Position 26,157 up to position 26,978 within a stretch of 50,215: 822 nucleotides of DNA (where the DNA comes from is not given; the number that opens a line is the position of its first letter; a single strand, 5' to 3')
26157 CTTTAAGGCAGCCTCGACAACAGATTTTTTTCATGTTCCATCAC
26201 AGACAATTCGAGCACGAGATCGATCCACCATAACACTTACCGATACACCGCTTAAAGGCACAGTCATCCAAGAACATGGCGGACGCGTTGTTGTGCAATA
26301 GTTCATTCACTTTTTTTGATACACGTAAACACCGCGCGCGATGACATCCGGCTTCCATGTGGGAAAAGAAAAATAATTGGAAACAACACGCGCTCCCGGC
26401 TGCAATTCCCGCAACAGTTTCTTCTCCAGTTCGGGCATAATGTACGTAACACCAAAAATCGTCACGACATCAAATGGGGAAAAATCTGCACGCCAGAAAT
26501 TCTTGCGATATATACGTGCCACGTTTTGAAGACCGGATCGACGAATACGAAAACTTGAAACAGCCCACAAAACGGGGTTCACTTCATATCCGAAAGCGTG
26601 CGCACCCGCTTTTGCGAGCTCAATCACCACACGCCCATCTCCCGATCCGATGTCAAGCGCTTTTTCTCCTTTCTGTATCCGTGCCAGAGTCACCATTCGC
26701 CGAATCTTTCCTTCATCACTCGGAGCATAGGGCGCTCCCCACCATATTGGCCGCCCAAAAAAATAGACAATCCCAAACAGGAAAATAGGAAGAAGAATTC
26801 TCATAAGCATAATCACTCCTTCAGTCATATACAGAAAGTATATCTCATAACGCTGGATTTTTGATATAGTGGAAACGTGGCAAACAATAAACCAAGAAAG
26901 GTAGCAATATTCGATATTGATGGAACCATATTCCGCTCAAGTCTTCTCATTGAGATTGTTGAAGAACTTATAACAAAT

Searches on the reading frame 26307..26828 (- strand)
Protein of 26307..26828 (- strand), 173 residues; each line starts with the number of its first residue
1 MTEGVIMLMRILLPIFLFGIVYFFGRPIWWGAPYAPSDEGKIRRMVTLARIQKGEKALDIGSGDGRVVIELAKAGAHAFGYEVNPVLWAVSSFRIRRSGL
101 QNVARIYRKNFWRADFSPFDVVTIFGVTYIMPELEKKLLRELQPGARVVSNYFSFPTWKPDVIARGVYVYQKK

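Call 66: search_protein_families(library=pfam, proteins=[window:26307-26828:-], max_evalue=0.001)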
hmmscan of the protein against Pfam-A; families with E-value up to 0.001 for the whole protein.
window:26307-26828:- (173 aa): 7 families
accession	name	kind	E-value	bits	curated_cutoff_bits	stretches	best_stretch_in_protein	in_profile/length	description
PF13489.12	Methyltransf_23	-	3e-07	30.8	27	1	48-149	17-115/164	Methyltransferase domain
PF13847.12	Methyltransf_31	-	4.1e-07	30.2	27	1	52-154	2-113/145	Methyltransferase domain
PF13649.12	Methyltransf_25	-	9.4e-07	29.9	27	1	58-142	2-89/97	Methyltransferase domain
PF01135.25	PCMT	-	1.4e-06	28.7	20.3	1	44-149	64-170/210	Protein-L-isoaspartate(D-aspartate) O-methyltransferase (PCMT)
PF08242.18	Methyltransf_12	-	2e-06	28.9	30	1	58-140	1-86/98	Methyltransferase domain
PF08241.18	Methyltransf_11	-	7.5e-05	23.7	21.2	1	58-141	1-82/95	Methyltransferase domain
PF02353.26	CMAS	-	0.00065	19.5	27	1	40-126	49-135/273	Mycolic acid cyclopropane synthetase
